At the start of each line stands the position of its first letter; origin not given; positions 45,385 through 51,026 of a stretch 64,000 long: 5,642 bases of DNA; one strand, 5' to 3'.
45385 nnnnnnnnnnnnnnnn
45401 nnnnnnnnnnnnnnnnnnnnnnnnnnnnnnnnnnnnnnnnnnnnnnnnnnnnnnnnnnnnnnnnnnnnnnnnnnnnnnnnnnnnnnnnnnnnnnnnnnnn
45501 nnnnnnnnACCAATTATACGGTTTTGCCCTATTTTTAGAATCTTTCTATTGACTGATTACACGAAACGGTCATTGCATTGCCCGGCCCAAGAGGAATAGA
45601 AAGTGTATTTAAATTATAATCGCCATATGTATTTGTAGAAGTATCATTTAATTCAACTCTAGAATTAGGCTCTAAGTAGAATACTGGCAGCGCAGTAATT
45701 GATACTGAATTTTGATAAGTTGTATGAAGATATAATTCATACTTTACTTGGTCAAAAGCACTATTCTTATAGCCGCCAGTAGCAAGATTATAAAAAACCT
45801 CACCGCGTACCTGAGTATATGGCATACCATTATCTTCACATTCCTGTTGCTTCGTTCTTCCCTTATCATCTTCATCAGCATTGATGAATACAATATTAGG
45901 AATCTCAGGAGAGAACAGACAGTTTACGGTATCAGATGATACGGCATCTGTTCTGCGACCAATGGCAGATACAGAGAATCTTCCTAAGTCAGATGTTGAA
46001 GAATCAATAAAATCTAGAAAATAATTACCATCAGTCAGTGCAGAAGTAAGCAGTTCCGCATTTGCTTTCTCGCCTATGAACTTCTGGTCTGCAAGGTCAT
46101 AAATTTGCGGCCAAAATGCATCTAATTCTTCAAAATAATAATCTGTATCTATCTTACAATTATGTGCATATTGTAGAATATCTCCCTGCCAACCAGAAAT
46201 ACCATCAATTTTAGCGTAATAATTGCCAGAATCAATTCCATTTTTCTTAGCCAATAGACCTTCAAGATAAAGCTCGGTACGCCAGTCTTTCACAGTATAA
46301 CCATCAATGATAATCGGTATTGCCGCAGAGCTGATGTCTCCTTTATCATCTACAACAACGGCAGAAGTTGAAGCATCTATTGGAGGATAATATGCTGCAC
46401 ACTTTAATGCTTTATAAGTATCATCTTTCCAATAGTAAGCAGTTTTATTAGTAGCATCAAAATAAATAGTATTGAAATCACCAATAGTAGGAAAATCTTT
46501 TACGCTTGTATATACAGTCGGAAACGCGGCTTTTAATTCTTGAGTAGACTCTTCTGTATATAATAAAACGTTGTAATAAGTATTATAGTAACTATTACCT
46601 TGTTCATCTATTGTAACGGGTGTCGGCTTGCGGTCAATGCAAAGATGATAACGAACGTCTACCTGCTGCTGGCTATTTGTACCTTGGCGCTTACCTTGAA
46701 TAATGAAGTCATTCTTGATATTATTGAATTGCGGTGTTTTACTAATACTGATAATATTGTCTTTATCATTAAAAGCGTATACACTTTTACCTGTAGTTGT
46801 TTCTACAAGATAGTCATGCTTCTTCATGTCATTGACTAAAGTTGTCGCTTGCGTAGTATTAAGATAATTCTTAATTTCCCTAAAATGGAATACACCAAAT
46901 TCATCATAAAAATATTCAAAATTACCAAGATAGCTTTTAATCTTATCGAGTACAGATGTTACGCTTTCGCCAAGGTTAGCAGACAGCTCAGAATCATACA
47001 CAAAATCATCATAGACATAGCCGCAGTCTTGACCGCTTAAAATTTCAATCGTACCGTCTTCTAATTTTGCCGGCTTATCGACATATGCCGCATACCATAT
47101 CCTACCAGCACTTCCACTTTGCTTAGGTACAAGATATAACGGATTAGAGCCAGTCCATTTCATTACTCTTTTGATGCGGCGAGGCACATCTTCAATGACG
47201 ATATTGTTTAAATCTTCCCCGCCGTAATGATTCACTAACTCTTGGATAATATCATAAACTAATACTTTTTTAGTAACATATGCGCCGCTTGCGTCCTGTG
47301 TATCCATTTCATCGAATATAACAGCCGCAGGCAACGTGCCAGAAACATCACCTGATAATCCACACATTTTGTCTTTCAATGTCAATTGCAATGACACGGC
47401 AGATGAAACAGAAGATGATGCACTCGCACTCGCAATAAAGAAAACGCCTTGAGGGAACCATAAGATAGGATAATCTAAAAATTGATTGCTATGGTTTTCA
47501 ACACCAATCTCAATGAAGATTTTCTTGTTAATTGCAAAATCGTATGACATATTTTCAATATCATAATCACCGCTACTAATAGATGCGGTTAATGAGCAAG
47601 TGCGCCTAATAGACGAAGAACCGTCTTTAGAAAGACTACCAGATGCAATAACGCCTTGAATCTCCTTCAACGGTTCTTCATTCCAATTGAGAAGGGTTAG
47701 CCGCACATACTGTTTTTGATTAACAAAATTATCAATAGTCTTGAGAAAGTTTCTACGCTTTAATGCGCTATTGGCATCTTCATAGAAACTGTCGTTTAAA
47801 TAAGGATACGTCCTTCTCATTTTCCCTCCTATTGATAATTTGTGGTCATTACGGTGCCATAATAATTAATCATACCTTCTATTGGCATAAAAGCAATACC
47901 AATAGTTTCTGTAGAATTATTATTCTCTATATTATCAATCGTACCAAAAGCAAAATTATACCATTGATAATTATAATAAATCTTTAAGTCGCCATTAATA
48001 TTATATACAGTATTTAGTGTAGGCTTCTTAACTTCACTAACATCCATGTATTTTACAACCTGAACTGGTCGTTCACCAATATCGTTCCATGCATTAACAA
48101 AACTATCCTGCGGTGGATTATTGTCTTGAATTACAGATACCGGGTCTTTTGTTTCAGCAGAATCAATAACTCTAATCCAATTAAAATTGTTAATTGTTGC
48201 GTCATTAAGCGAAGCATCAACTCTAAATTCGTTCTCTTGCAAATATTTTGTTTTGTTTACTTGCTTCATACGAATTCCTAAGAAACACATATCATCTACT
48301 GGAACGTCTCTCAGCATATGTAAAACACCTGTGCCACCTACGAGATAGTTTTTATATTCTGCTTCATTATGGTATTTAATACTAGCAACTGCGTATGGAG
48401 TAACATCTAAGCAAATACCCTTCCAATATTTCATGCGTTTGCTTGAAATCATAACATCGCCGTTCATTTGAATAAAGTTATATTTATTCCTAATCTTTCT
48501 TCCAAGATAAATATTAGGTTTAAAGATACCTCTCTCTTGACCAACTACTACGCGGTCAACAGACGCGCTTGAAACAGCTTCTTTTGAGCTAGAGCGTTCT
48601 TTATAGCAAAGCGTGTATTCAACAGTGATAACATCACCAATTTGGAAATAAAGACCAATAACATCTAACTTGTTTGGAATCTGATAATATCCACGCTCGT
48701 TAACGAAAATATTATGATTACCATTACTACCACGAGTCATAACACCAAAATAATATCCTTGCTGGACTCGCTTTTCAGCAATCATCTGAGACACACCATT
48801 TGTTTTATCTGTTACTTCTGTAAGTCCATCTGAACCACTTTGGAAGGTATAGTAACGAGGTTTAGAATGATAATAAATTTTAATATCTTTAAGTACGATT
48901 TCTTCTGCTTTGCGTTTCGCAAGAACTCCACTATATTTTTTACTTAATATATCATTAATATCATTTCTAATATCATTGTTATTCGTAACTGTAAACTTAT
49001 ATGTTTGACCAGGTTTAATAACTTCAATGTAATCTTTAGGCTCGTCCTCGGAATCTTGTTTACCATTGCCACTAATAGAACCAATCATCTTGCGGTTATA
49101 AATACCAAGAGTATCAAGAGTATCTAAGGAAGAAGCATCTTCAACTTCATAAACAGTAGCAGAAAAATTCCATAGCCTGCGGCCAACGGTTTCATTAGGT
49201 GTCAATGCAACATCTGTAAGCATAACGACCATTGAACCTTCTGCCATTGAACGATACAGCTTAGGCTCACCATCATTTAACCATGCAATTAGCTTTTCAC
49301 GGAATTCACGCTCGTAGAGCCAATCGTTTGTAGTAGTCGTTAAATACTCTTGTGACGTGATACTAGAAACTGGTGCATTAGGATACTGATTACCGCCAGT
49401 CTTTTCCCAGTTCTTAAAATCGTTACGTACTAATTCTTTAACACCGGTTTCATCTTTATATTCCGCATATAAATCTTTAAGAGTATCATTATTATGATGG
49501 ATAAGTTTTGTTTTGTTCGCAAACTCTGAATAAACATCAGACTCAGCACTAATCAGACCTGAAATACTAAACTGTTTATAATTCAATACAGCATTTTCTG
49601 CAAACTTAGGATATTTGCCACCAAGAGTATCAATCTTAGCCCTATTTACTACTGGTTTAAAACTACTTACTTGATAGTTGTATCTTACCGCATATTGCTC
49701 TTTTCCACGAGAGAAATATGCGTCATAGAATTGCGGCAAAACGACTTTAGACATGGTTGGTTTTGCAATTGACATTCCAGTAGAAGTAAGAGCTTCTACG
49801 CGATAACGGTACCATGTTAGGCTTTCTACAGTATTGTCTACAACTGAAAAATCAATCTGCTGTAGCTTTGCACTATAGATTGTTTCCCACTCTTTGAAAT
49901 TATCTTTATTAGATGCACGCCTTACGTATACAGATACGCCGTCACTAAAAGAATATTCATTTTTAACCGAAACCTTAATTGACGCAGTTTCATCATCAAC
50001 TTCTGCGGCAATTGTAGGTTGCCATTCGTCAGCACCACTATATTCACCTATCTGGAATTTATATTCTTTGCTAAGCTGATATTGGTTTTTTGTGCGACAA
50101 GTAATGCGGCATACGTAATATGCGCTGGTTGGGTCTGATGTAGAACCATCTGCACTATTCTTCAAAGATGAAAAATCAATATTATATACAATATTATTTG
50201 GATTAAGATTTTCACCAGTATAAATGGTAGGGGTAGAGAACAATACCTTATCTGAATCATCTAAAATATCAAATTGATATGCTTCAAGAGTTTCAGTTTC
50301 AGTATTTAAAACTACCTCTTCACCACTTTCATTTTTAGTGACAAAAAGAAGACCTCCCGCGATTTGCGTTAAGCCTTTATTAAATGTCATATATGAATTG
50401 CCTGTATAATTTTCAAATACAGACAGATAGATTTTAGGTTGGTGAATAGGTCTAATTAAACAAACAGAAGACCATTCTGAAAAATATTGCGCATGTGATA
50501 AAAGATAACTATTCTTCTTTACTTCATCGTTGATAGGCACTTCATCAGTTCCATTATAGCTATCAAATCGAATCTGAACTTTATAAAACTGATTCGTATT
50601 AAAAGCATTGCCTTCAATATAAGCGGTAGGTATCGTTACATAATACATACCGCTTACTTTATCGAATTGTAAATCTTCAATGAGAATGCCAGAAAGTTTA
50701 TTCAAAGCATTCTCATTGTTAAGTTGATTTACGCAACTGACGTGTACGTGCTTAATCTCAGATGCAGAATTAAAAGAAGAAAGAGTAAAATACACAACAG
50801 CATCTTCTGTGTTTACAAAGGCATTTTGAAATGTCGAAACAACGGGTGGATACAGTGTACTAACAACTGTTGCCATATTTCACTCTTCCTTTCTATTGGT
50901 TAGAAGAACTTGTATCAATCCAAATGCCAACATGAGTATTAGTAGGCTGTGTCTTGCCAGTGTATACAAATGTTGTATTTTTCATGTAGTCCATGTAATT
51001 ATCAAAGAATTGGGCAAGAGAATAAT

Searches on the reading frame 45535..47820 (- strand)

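Call 9: search_protein_families(library=pfam, proteins=[window:45535-47820:-], max_evalue=0.001)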
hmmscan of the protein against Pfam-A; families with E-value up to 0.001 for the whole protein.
window:45535-47820:- (761 aa): 1 family
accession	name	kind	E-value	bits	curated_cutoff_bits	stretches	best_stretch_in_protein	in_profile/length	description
PF16467.10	DUF5048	-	0.00018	22.1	32.3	1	686-754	29-96/103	Domain of unknown function (DUF5048)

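Call 10: search_protein_families(library=phrogs, proteins=[window:45535-47820:-], max_evalue=0.001)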
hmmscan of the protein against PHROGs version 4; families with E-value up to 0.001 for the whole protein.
window:45535-47820:- (761 aa): 1 family
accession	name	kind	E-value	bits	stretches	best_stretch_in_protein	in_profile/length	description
phrog_32343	-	unknown function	6.5e-40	137.9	2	26-218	15-198/921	-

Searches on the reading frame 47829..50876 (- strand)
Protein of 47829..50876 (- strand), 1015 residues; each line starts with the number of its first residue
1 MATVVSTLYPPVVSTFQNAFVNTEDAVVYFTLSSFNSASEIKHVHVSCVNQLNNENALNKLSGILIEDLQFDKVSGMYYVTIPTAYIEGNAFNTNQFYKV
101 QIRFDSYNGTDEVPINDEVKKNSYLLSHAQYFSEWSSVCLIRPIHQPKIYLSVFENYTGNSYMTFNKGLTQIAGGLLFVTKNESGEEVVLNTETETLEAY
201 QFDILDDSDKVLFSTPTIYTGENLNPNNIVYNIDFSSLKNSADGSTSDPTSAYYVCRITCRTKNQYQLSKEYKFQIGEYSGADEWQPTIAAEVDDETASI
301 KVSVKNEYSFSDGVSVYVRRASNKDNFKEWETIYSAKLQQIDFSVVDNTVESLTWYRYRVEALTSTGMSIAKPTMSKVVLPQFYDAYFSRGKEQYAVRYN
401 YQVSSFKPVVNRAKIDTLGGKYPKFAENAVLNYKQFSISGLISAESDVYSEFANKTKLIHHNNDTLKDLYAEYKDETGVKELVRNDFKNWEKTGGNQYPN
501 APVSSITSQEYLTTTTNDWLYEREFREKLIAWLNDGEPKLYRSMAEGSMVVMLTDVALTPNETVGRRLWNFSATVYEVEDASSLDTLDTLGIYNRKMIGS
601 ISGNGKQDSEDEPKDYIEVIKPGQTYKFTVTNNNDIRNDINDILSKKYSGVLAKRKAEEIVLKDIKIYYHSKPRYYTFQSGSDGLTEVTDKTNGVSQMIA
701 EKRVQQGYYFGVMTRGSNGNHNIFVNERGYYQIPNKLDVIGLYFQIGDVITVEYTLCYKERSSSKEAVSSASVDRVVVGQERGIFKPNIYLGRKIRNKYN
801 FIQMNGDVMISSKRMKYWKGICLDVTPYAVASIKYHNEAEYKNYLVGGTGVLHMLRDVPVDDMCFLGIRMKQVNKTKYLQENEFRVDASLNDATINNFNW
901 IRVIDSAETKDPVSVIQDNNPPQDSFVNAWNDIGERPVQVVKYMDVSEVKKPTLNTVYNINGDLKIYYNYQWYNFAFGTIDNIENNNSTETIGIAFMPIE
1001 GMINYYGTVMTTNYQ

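Call 10: search_protein_families(library=phrogs, proteins=[window:47829-50876:-], max_evalue=0.001)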
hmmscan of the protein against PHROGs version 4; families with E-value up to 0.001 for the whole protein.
window:47829-50876:- (1015 aa): 1 family
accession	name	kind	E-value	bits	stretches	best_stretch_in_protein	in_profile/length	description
phrog_30026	-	unknown function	5.4e-21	75.6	2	519-579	525-585/617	-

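Call 71: search_protein_families(library=pfam, proteins=[window:47829-50876:-], max_evalue=0.001)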
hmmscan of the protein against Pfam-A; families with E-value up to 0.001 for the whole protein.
window:47829-50876:- (1015 aa): 0 families
